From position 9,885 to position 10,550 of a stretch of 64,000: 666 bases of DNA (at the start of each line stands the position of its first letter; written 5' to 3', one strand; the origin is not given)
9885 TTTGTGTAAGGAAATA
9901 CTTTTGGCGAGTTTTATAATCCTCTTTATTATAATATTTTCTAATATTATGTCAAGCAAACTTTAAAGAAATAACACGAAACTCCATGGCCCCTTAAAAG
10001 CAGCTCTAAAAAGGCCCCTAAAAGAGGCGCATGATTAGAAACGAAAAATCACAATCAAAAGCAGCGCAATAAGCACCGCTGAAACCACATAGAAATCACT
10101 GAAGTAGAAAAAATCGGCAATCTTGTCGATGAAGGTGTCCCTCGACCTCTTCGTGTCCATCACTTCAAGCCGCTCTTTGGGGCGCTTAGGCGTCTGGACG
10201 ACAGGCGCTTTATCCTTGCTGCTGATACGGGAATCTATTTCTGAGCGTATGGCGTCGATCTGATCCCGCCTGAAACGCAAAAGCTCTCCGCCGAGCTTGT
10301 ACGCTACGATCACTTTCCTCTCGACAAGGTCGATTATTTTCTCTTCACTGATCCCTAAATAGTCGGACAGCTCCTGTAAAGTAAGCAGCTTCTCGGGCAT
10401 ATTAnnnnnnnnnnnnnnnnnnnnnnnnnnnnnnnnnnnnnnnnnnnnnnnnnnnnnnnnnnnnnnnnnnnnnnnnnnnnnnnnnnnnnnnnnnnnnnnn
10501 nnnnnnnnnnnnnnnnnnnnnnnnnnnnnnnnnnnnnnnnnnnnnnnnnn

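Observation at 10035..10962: Adjacent pair of excisionase-type HTH proteins: one fused to a bactofilin polymer domain, one membrane-anchored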

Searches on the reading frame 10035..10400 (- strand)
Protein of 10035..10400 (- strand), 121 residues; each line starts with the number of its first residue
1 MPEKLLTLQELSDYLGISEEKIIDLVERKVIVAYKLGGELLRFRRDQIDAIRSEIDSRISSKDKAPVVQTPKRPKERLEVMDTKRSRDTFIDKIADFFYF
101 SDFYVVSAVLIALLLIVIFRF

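Call 3: search_protein_families(library=pfam, proteins=[window:10035-10400:-], max_evalue=1)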
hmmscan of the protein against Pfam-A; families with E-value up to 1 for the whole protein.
window:10035-10400:- (121 aa): 4 families
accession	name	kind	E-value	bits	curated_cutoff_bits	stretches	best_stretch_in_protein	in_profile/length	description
PF12728.13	HTH_17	-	6e-09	36.5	27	1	5-50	1-45/51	Helix-turn-helix domain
PF21531.3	Rv2175c_wHTH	-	0.0037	17.7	27.1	1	3-40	13-50/57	DNA-binding protein Rv2175c, wHTH domain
PF13591.12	MerR_2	-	0.042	14.1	29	1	6-52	1-46/84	MerR HTH family regulatory protein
PF04545.22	Sigma70_r4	-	0.091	12.7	24.1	1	6-22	21-37/50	Sigma-70, region 4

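Call 4: search_protein_families(library=ncbifam, proteins=[window:10035-10400:-], max_evalue=1)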
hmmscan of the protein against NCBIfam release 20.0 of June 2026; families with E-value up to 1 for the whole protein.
window:10035-10400:- (121 aa): 3 families
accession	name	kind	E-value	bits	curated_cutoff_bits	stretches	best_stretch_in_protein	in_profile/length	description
TIGR01764.1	excise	domain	1.4e-09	38.2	28.8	1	5-50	1-45/49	excisionase family DNA-binding protein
NF047737.1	antiphage_MADS1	equivalog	1.4e-08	34.8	80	1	3-50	1-47/49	methylation-associated defense system helix-turn-helix domain-containing protein MAD1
NF003456.0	PRK05057.1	equivalog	0.11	12.4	195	1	58-103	113-156/173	shikimate kinase AroK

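Call 24: find_homologous_proteins(query=window:10035-10400:-, max_evalue=0.001)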
Query window:10035-10400:- (121 aa): 216 proteins with E <= 0.001 among 235 candidates; the best 120 are listed.
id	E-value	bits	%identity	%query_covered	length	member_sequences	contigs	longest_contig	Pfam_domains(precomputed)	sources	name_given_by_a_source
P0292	5.8e-68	244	100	100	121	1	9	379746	PF12728.14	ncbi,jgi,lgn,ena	-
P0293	6.5e-48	179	74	89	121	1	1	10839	PF12728.14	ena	-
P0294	3.5e-41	158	65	90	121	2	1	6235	PF12728.14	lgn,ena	-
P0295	4.3e-41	157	66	99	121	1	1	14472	PF12728.14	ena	-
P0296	4.1e-40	154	64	89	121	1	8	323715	PF12728.14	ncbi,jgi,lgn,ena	-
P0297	7.4e-39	150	64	99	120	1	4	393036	PF12728.14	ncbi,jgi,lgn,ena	-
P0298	8.5e-39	150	63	99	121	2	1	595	PF12728.14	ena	-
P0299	1.1e-38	150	63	89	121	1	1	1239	PF12728.14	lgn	-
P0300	1.1e-38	149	63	99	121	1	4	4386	PF12728.14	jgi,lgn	jgi:excisionase family DNA binding protein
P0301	1.4e-38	149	62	99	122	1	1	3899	PF12728.14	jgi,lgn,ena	-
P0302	2.0e-38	149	60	89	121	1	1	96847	PF12728.14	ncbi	ncbi:helix-turn-helix domain-containing protein [Candidatus Omnitrophota bacterium]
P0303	5.6e-38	147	61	98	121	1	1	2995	PF12728.14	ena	-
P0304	3.7e-37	145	61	99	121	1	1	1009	PF12728.14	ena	-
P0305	7.5e-37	144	62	99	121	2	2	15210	PF12728.14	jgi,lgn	jgi:excisionase family DNA binding protein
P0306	8.9e-37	143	62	89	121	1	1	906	PF12728.14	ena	-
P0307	1.3e-36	143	61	99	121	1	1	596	PF12728.14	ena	-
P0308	2.2e-36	142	59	90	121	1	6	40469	PF12728.14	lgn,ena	-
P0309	2.8e-36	142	61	99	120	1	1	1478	PF12728.14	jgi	jgi:excisionase family DNA binding protein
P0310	5.6e-36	141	61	99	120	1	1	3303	PF12728.14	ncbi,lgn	ncbi:MAG: helix-turn-helix domain-containing protein [Candidatus Omnitrophota bacterium]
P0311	5.8e-36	141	63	98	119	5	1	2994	PF12728.14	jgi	-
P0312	8.0e-36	140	61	99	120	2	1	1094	PF12728.14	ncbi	-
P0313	8.3e-36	140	60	99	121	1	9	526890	PF12728.14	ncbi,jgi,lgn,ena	-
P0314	1.2e-35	140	60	98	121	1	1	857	PF12728.14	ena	-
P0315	1.3e-35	140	63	99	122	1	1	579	PF12728.14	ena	-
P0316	1.7e-35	139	59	99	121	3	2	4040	PF12728.14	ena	-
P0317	1.8e-35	139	58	99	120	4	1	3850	PF12728.14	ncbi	-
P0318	7.7e-35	137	57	99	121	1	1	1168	PF12728.14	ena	-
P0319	8.7e-35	137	57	99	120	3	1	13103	PF12728.14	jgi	jgi:excisionase family DNA binding protein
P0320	9.3e-35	137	59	99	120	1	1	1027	PF12728.14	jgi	jgi:excisionase family DNA binding protein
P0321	1.3e-34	136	60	98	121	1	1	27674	PF12728.14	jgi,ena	-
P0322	1.3e-34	136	60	98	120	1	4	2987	PF12728.14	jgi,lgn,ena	-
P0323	1.8e-34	136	59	89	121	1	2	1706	PF12728.14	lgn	-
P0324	2.1e-34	136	56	89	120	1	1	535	PF12728.14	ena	-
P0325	2.3e-34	136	58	99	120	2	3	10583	PF12728.14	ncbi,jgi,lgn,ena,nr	ncbi:MAG: helix-turn-helix domain-containing protein [Candidatus Omnitrophica bacterium]|jgi:excisio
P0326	3.1e-34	135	59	90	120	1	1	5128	PF12728.14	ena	-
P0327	3.5e-34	135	59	99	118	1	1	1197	PF12728.14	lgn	-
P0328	4.9e-34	135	55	89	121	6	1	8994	PF12728.14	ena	-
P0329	7.7e-34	134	57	90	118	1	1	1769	PF12728.14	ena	-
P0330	1.1e-33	133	61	98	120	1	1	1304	PF12728.14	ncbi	-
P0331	1.5e-33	133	56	99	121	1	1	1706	PF12728.14,PF21531.4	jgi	jgi:excisionase family DNA binding protein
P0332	5.1e-33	131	57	99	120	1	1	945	PF12728.14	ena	-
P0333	5.5e-33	131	60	99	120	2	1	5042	PF12728.14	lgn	-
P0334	9.2e-33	130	61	98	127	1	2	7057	PF12728.14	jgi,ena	-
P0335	1.2e-32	130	58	86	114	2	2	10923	PF12728.14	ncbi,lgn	-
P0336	1.5e-32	130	55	98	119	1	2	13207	PF12728.14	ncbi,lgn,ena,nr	ncbi:MAG: excisionase family DNA-binding protein [Candidatus Omnitrophica bacterium]|nr:excisionase 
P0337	2.0e-32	129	53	99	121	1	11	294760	PF12728.14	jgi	-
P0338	2.8e-32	129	56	99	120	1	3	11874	PF12728.14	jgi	jgi:excisionase family DNA binding protein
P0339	3.2e-32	129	57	99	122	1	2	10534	PF12728.14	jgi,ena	-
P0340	3.2e-32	129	57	86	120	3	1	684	PF12728.14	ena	-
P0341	4.2e-32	128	60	98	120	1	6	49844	PF12728.14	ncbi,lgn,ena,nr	ncbi:MAG: excisionase family DNA-binding protein [Candidatus Omnitrophica bacterium]|nr:excisionase 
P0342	6.0e-32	128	58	98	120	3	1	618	PF12728.14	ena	-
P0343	8.3e-32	127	56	99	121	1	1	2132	PF12728.14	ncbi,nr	ncbi:MAG: helix-turn-helix domain-containing protein [Candidatus Omnitrophica bacterium]|nr:helix-tu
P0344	1.2e-31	127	59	98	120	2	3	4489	PF12728.14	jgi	-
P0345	1.6e-31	127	54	99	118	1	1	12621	PF12728.14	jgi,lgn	jgi:excisionase family DNA binding protein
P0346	2.9e-31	126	56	86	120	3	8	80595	PF12728.14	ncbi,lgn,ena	ncbi:MAG: helix-turn-helix domain-containing protein [Candidatus Omnitrophota bacterium]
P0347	3.4e-31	125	53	89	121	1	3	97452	PF12728.14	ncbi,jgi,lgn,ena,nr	ncbi:MAG TPA: helix-turn-helix domain-containing protein [Candidatus Omnitrophota bacterium]|nr:heli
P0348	3.5e-31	125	57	88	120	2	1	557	PF12728.14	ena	-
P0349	4.9e-31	125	58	99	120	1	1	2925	PF12728.14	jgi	jgi:excisionase family DNA binding protein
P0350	6.7e-31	124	53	98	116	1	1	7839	PF12728.14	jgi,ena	-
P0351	1.2e-30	124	53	99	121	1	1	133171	PF12728.14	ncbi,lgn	ncbi:MAG: helix-turn-helix domain-containing protein [Candidatus Omnitrophota bacterium]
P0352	1.8e-30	123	57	99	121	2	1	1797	PF12728.14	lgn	-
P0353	2.2e-30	123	56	88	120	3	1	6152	PF12728.14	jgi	jgi:excisionase family DNA binding protein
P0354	2.3e-30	123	59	99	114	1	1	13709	PF12728.14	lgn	-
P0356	6.2e-30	121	55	98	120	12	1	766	PF12728.14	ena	-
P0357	1.4e-29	120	54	99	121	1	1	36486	PF12728.14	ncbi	-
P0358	1.6e-29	120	53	99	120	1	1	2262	PF12728.14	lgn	-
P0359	1.8e-29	120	54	99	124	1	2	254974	PF12728.14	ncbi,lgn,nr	ncbi:MAG: excisionase family DNA-binding protein [Candidatus Omnitrophica bacterium]|nr:excisionase 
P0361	3.1e-29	119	54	99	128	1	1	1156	PF12728.14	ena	-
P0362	3.8e-29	119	52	95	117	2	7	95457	PF12728.14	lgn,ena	-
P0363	3.9e-29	119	52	100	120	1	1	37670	PF12728.14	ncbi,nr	ncbi:MAG: helix-turn-helix domain-containing protein [Candidatus Omnitrophica bacterium]|nr:helix-tu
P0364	5.0e-29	118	51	98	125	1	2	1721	PF12728.14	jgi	-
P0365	7.6e-29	118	52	98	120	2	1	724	PF12728.14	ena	-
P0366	9.2e-29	118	51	98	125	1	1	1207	PF12728.14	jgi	-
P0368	1.8e-28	117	53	98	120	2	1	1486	PF12728.14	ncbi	-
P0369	1.9e-28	117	50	99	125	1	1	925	PF12728.14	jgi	-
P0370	8.6e-27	111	52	99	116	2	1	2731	PF12728.14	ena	-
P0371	5.5e-26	109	51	99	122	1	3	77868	PF12728.14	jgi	-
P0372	1.5e-25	107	55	99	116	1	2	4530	PF12728.14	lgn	-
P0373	2.4e-25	107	49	99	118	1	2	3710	PF12728.14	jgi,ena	-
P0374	3.5e-25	106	49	100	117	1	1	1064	PF12728.14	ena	-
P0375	2.1e-24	104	50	99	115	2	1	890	PF12728.14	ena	-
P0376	2.2e-24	104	47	100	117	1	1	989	PF12728.14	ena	-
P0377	5.1e-24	102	42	99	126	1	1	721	PF12728.14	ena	-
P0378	1.1e-23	101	53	99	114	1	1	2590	PF12728.14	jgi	-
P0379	4.7e-23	99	45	86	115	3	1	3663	PF12728.14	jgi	-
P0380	9.9e-23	98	45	99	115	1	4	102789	PF12728.14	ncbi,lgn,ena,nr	ncbi:MAG: helix-turn-helix domain-containing protein [Candidatus Omnitrophica bacterium]|nr:helix-tu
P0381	1.1e-22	98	44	99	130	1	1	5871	PF12728.14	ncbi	-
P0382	1.3e-22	98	44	100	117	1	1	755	PF12728.14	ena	-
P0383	2.2e-22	97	45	99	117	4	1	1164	PF12728.14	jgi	-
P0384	5.4e-22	96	44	100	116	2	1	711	PF12728.14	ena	-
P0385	6.5e-22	96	45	100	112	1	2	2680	PF12728.14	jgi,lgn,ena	-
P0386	8.0e-22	95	46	99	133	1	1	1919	PF12728.14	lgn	-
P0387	1.5e-21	94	45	98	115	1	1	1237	PF12728.14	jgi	-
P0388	1.9e-21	94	45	99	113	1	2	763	PF12728.14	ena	-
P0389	3.2e-21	93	44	99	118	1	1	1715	PF12728.14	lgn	-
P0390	3.8e-21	93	47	99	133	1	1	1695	PF12728.14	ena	-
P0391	3.9e-21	93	45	86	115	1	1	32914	PF12728.14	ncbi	ncbi:MAG: helix-turn-helix domain-containing protein [Candidatus Omnitrophota bacterium]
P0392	8.2e-21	92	44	99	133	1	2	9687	PF12728.14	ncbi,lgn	-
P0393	1.1e-20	92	44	99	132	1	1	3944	PF12728.14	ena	-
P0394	1.9e-20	91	49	99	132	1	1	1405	PF12728.14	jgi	jgi:excisionase family DNA binding protein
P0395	1.9e-20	91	47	99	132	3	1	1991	PF12728.14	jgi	jgi:excisionase family DNA binding protein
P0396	2.5e-20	90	47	98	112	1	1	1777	PF12728.14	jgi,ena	-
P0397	3.4e-20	90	41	99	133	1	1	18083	PF12728.14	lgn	-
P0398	4.1e-20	90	43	99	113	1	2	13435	PF12728.14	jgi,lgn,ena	-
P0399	5.8e-20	89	48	99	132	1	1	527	PF12728.14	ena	-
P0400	6.2e-20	89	43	99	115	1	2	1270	PF12728.14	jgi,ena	-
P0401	6.7e-20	89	45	99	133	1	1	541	PF12728.14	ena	-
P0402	8.1e-20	89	44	99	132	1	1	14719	PF12728.14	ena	-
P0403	9.1e-20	89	44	88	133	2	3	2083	PF12728.14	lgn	-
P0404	1.0e-19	89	43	98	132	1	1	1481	PF12728.14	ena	-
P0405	1.4e-19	88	44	98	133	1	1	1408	PF12728.14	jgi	jgi:excisionase family DNA binding protein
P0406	1.6e-19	88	42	99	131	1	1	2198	PF12728.14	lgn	-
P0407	1.9e-19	88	45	98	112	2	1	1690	PF12728.14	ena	-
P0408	2.0e-19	88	44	99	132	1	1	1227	PF12728.14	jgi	-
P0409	2.3e-19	87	44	99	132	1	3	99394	PF12728.14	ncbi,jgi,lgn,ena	jgi:excisionase family DNA binding protein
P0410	2.3e-19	87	48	99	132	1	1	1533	PF12728.14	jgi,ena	-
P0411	2.6e-19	87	45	88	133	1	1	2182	PF12728.14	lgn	-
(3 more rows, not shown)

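Call 42: predict_structure(alignment_id=A2)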
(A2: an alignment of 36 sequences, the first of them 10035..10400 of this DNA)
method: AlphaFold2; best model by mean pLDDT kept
length: 121 residues; sequences in the alignment: 36
mean_pLDDT: 68.2   pTM: 0.39
mean pLDDT of the five models: 68.2, 66.9, 64.6, 61.2, 60.4
residues with pLDDT >= 90: 11; 70-90: 51; 50-70: 36; < 50: 23
segments of 3 or more residues with pLDDT < 50: 66-73, 75-87
pLDDT, mean of each block of 10 residues (from residue 1): 69 79 77 67 76 69 52 44 47 63 81 94 76
secondary structure, 60 per line:
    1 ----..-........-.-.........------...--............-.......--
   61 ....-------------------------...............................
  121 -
elements in order: H8-15 H19-27 E34-36 E39-44 H45-50 H52-58 H90-120

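Call 78: fold_search(model_id=the predicted structure, library=pdb)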
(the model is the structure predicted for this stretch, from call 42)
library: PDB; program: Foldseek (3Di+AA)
matches with E <= 10: 349; with E <= 0.001: 0
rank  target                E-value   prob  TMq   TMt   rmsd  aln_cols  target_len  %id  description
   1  4j2n_C                1.3e-02  1.00  0.37  0.75   2.4        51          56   31  Crystal Structure of mycobacteriophage Pukovnik Xis (released 2013-10-23)
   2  4j2n_A                1.5e-02  1.00  0.37  0.77   2.5        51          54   31  Crystal Structure of mycobacteriophage Pukovnik Xis (released 2013-10-23)
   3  6ama_B                2.7e-02  1.00  0.38  0.77   1.8        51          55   18  Structure of S. coelicolor/S. venezuelae BldC-smeA-ssfA complex to 3.09 Angstrom (released 2018-03-28)
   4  6ama_P                3.1e-02  1.00  0.39  0.77   2.3        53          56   17  Structure of S. coelicolor/S. venezuelae BldC-smeA-ssfA complex to 3.09 Angstrom (released 2018-03-28)
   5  3ucs_A                4.1e-02  1.00  0.41  0.49   2.4        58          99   19  Crystal structure of the complex between CBPA J-domain and CBPM (released 2013-07-03)
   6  5i44_A                4.7e-02  0.99  0.39  0.65   4.3        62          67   14  Structure of RacA-DNA complex; P21 form (released 2016-05-04)
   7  6ama_Y                6.7e-02  1.00  0.38  0.75   1.8        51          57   18  Structure of S. coelicolor/S. venezuelae BldC-smeA-ssfA complex to 3.09 Angstrom (released 2018-03-28)
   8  3ucs_B                7.6e-02  1.00  0.40  0.48   2.1        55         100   20  Crystal structure of the complex between CBPA J-domain and CBPM (released 2013-07-03)
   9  6ama_H                1.0e-01  0.99  0.38  0.78   1.7        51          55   18  Structure of S. coelicolor/S. venezuelae BldC-smeA-ssfA complex to 3.09 Angstrom (released 2018-03-28)
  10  2zhh                  1.2e-01  0.98  0.38  0.39   2.6        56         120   21  Crystal structure of SoxR (released 2008-03-25)
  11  5i44_K                1.2e-01  0.96  0.39  0.66   4.3        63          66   14  Structure of RacA-DNA complex; P21 form (released 2016-05-04)
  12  5i44_B                1.2e-01  0.89  0.37  0.61   8.6        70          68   13  Structure of RacA-DNA complex; P21 form (released 2016-05-04)
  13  6amk_B                1.3e-01  0.99  0.38  0.84   1.6        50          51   16  Structure of Streptomyces venezuelae BldC-whiI opt complex (released 2018-03-28)
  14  5i44_G                1.3e-01  0.90  0.39  0.64   9.0        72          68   14  Structure of RacA-DNA complex; P21 form (released 2016-05-04)
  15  2zhg_A                1.7e-01  0.97  0.39  0.39   2.7        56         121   21  Crystal structure of SoxR in complex with DNA (released 2008-03-25)
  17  5i41                  1.7e-01  0.85  0.36  0.58   5.0        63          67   13  Structure of the apo RacA DNA binding domain (released 2016-05-04)
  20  6amk_A                2.5e-01  0.98  0.38  0.82   1.6        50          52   16  Structure of Streptomyces venezuelae BldC-whiI opt complex (released 2018-03-28)
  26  8csh_A                3.2e-01  0.75  0.33  0.63   2.7        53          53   15  Structure of the DNA binding domain of pSK1 Par partition protein bound to centromere DNA (released 2022-08-10)
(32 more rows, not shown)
